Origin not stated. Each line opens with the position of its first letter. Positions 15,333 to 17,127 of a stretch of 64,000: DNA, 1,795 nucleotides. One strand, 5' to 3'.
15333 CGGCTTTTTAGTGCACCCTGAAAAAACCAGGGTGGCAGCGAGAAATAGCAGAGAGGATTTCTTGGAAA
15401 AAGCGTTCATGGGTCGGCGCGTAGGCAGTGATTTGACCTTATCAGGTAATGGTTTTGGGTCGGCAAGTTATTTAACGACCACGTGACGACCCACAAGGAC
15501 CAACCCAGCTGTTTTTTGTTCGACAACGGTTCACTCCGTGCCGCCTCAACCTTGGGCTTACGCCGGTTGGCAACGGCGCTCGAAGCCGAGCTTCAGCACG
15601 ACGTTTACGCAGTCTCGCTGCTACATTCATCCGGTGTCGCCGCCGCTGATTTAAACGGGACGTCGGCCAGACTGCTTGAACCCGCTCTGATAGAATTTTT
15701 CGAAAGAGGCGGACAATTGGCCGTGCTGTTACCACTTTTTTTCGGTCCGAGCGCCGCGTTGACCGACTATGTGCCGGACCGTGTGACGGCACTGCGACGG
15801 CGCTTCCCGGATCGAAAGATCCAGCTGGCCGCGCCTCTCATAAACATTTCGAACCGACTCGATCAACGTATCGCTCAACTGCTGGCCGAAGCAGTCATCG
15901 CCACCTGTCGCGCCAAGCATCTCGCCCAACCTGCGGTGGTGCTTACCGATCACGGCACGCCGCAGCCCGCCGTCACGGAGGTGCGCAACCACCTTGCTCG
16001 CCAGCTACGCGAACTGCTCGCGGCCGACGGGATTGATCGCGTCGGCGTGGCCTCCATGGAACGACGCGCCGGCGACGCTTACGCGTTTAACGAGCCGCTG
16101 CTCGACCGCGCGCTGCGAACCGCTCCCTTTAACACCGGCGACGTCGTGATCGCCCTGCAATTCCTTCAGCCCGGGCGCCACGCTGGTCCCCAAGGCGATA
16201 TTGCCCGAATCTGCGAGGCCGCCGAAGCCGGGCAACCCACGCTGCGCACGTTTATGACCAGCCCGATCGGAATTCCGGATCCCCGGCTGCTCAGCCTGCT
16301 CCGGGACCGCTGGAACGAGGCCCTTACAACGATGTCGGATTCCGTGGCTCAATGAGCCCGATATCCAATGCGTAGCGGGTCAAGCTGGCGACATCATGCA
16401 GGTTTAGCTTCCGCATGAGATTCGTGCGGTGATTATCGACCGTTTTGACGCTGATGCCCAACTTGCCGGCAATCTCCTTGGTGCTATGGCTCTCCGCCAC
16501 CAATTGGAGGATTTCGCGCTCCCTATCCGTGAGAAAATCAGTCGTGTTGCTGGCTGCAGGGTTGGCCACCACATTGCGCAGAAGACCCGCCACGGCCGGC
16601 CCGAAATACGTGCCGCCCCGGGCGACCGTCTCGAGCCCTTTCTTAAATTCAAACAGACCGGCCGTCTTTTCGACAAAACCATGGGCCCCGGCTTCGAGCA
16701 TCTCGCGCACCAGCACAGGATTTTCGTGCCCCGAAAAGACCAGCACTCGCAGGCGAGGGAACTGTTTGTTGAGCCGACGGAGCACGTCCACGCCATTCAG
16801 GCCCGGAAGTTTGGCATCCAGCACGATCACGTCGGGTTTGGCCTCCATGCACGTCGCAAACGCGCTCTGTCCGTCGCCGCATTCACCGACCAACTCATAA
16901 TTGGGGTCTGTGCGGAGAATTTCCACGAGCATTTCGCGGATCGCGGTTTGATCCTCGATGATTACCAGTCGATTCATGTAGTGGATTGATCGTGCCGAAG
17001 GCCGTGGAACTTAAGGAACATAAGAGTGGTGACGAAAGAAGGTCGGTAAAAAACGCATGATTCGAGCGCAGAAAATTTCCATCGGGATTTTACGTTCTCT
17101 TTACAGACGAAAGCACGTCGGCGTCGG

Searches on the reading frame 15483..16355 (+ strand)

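Call 70: search_protein_families(library=pfam, proteins=[window:15483-16355:+], max_evalue=0.0001)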
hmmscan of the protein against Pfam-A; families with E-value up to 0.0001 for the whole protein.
window:15483-16355:+ (290 aa): 1 family
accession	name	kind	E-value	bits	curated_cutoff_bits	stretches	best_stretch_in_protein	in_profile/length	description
PF01903.22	CbiX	-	9.1e-10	39.2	22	0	157-274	1-105/106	CbiX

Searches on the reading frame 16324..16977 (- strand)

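Call 70: search_protein_families(library=pfam, proteins=[window:16324-16977:-], max_evalue=0.0001)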
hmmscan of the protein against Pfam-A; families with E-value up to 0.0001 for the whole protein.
window:16324-16977:- (217 aa): 5 families
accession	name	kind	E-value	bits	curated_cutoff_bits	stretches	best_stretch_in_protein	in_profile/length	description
PF00072.30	Response_reg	-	2.4e-23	82.9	30.2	1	5-107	2-102/111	Response regulator receiver domain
PF00196.25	GerE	-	2.9e-19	68.9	23.5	1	148-203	2-57/57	Bacterial regulatory proteins, luxR family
PF08281.18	Sigma70_r4_2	-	7e-08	32.4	25.7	1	149-191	11-54/54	Sigma-70, region 4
PF13384.12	HTH_23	-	2.5e-05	24.4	24.6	1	154-183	8-37/50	Homeodomain-like domain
PF04545.22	Sigma70_r4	-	3.7e-05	23.6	24.1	1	149-191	5-48/50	Sigma-70, region 4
